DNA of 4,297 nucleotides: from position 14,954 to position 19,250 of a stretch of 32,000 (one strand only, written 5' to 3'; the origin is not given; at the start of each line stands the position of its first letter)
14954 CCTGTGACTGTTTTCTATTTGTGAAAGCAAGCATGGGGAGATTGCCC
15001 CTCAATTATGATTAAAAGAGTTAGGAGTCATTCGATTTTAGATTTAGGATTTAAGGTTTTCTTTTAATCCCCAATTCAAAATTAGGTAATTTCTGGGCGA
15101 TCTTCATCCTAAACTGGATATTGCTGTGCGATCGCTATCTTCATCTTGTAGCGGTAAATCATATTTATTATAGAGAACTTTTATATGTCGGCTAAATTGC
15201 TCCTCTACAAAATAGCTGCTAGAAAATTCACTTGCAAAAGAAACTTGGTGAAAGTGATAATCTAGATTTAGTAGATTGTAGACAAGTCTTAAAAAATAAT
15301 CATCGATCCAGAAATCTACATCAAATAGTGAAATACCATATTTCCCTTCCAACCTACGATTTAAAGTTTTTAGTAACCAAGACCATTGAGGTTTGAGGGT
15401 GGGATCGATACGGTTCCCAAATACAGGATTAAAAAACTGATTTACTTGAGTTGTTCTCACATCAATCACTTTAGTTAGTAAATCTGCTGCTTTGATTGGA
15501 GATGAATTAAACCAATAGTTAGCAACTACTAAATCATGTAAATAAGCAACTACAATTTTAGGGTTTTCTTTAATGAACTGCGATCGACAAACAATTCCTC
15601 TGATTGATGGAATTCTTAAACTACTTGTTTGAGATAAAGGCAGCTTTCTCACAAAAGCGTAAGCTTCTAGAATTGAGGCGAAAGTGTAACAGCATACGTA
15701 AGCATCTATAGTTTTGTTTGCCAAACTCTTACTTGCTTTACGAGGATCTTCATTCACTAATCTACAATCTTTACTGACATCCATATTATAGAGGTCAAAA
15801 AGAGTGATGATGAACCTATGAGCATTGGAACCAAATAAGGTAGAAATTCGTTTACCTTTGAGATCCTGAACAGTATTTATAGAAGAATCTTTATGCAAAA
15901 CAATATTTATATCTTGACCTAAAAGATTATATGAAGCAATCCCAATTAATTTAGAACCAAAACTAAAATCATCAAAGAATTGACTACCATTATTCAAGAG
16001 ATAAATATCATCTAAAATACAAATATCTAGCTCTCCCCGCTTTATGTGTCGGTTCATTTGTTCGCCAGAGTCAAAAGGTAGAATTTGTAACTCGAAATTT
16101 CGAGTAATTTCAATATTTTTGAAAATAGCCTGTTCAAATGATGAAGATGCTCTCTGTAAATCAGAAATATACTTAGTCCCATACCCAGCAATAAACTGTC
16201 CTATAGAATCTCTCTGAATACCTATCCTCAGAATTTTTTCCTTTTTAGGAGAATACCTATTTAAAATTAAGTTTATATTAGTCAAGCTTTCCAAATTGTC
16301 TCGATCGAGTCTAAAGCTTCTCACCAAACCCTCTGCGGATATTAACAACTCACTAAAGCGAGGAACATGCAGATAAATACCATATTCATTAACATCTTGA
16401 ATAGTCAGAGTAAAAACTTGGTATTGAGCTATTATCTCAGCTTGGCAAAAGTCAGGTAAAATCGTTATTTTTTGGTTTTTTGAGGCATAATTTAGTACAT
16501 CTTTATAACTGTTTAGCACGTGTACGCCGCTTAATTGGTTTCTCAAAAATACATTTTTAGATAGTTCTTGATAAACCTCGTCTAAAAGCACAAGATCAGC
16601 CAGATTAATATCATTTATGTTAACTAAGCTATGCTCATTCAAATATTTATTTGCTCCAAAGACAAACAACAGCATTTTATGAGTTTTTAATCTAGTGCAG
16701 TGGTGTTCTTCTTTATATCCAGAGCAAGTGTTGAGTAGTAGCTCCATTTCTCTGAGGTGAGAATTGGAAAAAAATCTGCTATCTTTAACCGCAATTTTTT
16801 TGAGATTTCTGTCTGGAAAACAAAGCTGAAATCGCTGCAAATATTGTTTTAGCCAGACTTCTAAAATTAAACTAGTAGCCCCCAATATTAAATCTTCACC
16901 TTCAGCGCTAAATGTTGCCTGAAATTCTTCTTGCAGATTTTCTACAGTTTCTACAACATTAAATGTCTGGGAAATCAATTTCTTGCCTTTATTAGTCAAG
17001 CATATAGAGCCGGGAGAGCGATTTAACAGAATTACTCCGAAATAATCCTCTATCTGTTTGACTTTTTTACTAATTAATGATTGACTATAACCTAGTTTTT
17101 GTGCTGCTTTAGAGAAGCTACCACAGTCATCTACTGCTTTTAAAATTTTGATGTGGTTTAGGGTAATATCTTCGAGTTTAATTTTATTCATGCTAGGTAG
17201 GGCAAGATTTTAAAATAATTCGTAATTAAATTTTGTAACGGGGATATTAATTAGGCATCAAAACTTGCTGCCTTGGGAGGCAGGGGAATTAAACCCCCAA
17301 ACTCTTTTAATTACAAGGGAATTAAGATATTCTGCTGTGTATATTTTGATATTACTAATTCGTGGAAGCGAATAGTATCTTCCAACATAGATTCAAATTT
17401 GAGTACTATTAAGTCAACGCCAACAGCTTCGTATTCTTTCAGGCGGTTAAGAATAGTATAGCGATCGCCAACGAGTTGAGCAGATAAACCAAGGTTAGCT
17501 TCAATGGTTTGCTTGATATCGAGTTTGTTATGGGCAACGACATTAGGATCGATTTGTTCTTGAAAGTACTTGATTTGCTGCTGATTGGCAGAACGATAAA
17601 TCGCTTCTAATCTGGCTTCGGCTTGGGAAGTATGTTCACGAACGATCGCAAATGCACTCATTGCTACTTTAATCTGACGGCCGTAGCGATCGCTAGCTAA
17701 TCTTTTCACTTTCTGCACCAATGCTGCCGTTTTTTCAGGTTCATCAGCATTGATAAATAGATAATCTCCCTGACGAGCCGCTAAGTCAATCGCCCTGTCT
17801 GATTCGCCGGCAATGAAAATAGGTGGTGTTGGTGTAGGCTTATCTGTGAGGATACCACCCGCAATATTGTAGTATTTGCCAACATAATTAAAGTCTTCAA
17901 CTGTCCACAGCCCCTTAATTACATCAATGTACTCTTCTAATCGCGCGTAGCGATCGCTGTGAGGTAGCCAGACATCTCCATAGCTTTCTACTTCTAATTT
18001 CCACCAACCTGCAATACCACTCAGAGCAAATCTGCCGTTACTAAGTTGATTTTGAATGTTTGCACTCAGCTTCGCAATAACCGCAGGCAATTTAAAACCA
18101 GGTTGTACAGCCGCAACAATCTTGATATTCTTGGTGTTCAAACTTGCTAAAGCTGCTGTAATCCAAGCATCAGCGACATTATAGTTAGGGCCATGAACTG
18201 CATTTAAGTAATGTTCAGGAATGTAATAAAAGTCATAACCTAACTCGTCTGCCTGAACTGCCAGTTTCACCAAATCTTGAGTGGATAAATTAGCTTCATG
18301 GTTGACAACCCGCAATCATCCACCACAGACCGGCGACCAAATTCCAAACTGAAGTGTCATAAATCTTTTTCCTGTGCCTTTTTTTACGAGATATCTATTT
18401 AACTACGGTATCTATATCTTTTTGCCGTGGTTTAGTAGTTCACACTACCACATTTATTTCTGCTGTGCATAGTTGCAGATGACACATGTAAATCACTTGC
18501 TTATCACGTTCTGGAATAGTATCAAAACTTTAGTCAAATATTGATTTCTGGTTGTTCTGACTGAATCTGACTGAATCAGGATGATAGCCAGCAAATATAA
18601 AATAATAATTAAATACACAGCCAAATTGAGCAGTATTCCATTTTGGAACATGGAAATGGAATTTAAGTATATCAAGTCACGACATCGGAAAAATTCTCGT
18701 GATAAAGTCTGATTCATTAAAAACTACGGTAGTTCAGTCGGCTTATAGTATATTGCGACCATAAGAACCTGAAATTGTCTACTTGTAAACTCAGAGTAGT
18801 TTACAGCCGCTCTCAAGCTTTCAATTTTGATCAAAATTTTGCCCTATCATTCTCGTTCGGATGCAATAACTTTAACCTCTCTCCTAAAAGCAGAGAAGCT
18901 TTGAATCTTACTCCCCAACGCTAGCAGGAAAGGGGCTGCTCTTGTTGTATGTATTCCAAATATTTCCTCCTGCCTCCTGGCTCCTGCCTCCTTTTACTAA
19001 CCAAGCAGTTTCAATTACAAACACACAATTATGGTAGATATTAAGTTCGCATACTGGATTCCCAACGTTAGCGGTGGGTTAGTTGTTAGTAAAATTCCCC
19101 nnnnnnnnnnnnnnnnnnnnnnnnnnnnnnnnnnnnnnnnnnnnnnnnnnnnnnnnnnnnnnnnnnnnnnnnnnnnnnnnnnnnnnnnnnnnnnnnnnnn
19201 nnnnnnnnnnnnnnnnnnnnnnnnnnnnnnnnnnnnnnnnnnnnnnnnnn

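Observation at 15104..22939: Compact organosulfur-scavenging-like island without transporter or flavin reductase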

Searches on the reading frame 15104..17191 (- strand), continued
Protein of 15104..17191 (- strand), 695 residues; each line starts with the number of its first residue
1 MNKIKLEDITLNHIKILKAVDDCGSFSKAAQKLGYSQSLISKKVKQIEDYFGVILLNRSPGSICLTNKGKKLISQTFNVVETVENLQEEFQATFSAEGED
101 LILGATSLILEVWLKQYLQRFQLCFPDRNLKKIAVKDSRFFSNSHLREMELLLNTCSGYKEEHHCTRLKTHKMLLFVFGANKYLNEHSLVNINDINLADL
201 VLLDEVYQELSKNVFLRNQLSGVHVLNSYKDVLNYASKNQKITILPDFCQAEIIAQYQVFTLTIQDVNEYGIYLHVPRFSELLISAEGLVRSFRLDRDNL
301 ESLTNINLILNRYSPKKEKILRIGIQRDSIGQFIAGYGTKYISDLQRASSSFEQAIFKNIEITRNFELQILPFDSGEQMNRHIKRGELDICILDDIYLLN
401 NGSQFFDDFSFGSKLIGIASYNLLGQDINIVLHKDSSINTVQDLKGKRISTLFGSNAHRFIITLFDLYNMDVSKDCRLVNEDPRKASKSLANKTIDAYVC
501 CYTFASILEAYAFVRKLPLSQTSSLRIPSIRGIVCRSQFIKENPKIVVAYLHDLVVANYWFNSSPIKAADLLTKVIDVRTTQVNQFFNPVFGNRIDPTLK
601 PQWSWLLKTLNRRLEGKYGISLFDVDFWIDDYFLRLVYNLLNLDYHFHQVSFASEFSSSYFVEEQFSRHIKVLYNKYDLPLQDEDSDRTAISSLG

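Call 69: predict_structure(alignment_id=A3)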
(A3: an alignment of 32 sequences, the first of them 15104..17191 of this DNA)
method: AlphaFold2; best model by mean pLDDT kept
length: 695 residues; sequences in the alignment: 32
mean_pLDDT: 65.8   pTM: 0.40
mean pLDDT of the five models: 65.8, 64.6, 64.4, 63.4, 59.4
residues with pLDDT >= 90: 58; 70-90: 298; 50-70: 146; < 50: 193
segments of 3 or more residues with pLDDT < 50: 89-95, 142-146, 295-317, 350-360, 396-411, 418-425, 453-459, 523-530, 592-695
pLDDT, mean of each block of 10 residues (from residue 1): 60 87 89 86 89 85 87 79 56 53 89 85 72 74 56 76 69 85 63 86 91 82 89 92 92 86 82 76 65 44 25 42 75 75 72 44 76 71 78 55 38 50 56 90 87 49 70 76 75 86 73 79 46 66 71 71 70 66 64 43 38 40 31 37 33 25 28 32 29 29
secondary structure, 60 per line:
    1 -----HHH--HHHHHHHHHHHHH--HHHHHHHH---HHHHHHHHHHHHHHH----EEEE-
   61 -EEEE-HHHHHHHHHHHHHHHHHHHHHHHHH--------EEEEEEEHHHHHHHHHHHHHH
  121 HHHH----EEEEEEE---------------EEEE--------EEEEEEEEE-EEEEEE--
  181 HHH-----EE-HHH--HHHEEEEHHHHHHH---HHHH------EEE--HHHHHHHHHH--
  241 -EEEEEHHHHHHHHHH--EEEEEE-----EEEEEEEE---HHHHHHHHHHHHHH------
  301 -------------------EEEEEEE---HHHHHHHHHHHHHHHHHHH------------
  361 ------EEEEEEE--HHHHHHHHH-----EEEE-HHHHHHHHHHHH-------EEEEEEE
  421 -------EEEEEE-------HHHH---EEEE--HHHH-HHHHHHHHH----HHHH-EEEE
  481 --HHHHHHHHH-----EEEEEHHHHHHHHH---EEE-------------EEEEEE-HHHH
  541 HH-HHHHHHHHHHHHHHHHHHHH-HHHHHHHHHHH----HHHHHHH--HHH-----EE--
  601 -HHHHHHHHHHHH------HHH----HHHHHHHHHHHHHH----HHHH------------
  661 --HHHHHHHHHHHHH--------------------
elements in order (helices of 4 or more, strands of 3 or more residues): H11-23 H26-33 H37-51 E56-59 E62-65 H67-91 E100-106 H107-124 E129-135 E151-154 E163-171 E173-178 E200-203 H204-210 H214-217 E224-226 H229-238 E242-246 H247-256 E259-264 E270-277 H281-294 E320-326 H330-348 E367-373 H376-384 E390-393 H395-406 E414-420 E428-433 H441-444 E448-451 H454-457 H459-467 H472-475 E477-480 H483-491 E497-501 H502-510 E514-516 E530-535 H537-542 H544-563 H565-575 H580-586 H602-613 H627-640 H645-648 H663-675

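Call 71: find_encoding_contigs(protein=P0107, flank=9000, max_places=1)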
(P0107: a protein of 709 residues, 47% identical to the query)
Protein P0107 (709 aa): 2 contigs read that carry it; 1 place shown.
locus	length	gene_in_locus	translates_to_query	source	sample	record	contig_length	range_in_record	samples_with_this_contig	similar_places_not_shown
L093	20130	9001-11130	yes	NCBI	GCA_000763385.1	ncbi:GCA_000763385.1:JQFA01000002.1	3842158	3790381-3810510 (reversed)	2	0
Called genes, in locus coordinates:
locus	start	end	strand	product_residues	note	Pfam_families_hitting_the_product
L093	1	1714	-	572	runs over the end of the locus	PF02538:Hydantoinase_B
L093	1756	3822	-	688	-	PF05378:Hydant_A_N, PF01968:Hydantoinase_A, PF19278:Hydant_A_C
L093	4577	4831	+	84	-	PF13438:DUF4113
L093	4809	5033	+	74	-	-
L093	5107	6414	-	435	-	PF00926:DHBP_synthase, PF00925:GTP_cyclohydro2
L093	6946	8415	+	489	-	PF00474:SSF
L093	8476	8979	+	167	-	-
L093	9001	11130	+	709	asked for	PF00126:HTH_1, PF09084:NMT1 (faint)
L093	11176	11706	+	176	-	PF02525:Flavodoxin_2 (weak), PF03358:FMN_red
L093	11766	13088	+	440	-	PF00296:Bac_luciferase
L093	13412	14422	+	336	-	PF03601:Cons_hypoth698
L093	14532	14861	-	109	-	PF03050:DDE_Tnp_IS66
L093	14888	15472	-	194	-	-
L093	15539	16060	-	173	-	-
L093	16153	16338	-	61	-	-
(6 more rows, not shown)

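Call 72: find_encoding_contigs(protein=P0072, flank=9000, max_places=1)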
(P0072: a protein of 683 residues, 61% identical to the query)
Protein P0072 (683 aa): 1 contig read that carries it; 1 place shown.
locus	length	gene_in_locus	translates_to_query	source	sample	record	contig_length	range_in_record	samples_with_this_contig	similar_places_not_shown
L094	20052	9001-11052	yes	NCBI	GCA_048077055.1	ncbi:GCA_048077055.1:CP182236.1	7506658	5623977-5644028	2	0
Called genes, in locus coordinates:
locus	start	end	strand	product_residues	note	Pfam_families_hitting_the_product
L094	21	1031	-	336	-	-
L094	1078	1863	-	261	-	PF00857:Isochorismatase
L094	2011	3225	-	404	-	PF02771:Acyl-CoA_dh_N, PF02770:Acyl-CoA_dh_M, PF00441:Acyl-CoA_dh_1 (weak), PF08028:Acyl-CoA_dh_2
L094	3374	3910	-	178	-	-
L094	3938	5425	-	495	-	PF00474:SSF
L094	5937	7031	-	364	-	PF00296:Bac_luciferase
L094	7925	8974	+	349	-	PF00296:Bac_luciferase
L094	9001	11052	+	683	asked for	PF00126:HTH_1, PF09084:NMT1 (weak)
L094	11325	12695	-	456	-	PF00296:Bac_luciferase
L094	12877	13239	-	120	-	PF00441:Acyl-CoA_dh_1, PF08028:Acyl-CoA_dh_2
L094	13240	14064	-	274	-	PF02771:Acyl-CoA_dh_N, PF02770:Acyl-CoA_dh_M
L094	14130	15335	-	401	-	PF02771:Acyl-CoA_dh_N, PF02770:Acyl-CoA_dh_M, PF00441:Acyl-CoA_dh_1 (weak), PF08028:Acyl-CoA_dh_2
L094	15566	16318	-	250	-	PF00005:ABC_tran, PF09818:ABC_ATPase (faint), PF13304:AAA_21 (faint)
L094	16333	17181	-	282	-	PF00528:BPD_transp_1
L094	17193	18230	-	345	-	PF09084:NMT1, PF13379:NMT1_2 (weak), PF12974:Phosphonate-bd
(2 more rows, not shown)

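Call 73: find_encoding_contigs(protein=P0111, flank=9000, max_places=1)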
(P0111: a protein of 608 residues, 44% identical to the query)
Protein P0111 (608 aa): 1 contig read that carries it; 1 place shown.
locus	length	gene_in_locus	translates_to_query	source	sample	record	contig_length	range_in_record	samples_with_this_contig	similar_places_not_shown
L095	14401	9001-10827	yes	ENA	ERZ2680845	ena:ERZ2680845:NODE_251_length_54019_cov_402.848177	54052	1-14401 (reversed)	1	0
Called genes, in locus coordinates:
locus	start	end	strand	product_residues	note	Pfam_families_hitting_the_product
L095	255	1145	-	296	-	PF00583:Acetyltransf_1, PF13508:Acetyltransf_7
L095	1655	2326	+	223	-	PF13614:AAA_31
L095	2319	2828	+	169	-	PF26392:McdB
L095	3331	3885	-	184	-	PF14105:DUF4278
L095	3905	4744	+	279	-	PF04072:LCM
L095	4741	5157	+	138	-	-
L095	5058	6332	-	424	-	PF00926:DHBP_synthase, PF00925:GTP_cyclohydro2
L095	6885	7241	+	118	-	-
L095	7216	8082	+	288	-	PF00474:SSF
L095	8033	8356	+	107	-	-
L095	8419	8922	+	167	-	-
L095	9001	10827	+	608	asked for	PF00126:HTH_1, PF09084:NMT1 (weak)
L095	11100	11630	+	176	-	PF02525:Flavodoxin_2, PF03358:FMN_red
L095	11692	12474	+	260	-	PF00296:Bac_luciferase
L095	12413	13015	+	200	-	PF00296:Bac_luciferase (weak)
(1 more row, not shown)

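Call 74: fold_search(model_id=the predicted structure, library=pdb)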
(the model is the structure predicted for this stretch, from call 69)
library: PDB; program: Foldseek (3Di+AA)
matches with E <= 10: 1605; with E <= 0.001: 1074
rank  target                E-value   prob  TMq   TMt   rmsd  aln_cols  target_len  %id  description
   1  5y2v_D                2.6e-16  1.00  0.25  0.53  12.9       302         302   15  Strcutrue of the full-length CcmR complexed with 2-OG from Synechocystis PCC6803 (released 2017-12-27)
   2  5y2v_C                3.5e-16  1.00  0.25  0.52  13.1       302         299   16  Strcutrue of the full-length CcmR complexed with 2-OG from Synechocystis PCC6803 (released 2017-12-27)
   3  3k1n_B                6.2e-16  1.00  0.25  0.51  12.1       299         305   17  Crystal Structure of full-length BenM (released 2010-09-29)
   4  5y2v_B                6.2e-16  1.00  0.24  0.50  16.3       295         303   15  Strcutrue of the full-length CcmR complexed with 2-OG from Synechocystis PCC6803 (released 2017-12-27)
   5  1iz1_B                9.9e-16  1.00  0.25  0.54  15.3       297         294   16  CRYSTAL STRUCTURE OF CBNR, A LYSR FAMILY TRANSCRIPTIONAL REGULATOR (released 2003-05-06)
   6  7d98_Q                1.5e-15  1.00  0.25  0.56  14.9       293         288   16  Crystal structure of full-length CbnR complexed with the target DNA complex (released 2021-03-10)
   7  4x6g_C                1.8e-15  1.00  0.24  0.53  11.4       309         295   17  Full-length OxyR C199D from pseudomonas aeruginosa (released 2015-04-29)
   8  3hhg_A                2.2e-15  1.00  0.21  0.45  13.8       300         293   18  Structure of CrgA, a LysR-type transcriptional regulator from Neisseria meningitidis. (released 2009-07-07)
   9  1ixc_B                2.5e-15  1.00  0.25  0.55  15.6       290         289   16  Crystal structure of CbnR, a LysR family transcriptional regulator (released 2003-06-18)
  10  5y2v_A                2.6e-15  1.00  0.24  0.50  16.2       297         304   15  Strcutrue of the full-length CcmR complexed with 2-OG from Synechocystis PCC6803 (released 2017-12-27)
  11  6g1d_C                2.9e-15  1.00  0.24  0.49  11.5       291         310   16  Corynebacterium glutamicum OxyR C206 mutant (released 2018-12-05)
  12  6g1b_B                7.0e-15  1.00  0.25  0.49  12.5       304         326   16  Corynebacterium glutamicum OxyR, oxidized form (released 2018-12-05)
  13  6h30_A                9.9e-15  1.00  0.22  0.30  22.5       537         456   12  The crystal structure of SBD1-SBD2 tandem of GlnPQ transporter (released 2019-08-14)
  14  3k1n_A                1.0e-14  1.00  0.25  0.54  18.1       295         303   16  Crystal Structure of full-length BenM (released 2010-09-29)
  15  6g1d_A                1.1e-14  1.00  0.25  0.50  12.0       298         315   16  Corynebacterium glutamicum OxyR C206 mutant (released 2018-12-05)
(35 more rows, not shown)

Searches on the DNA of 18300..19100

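Call 56: search_rna_families(source=window, start=18300, end=19100, threshold=evalue, max_evalue=1)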
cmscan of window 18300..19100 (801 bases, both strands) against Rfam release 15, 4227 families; matches with E-value up to 1: 0.
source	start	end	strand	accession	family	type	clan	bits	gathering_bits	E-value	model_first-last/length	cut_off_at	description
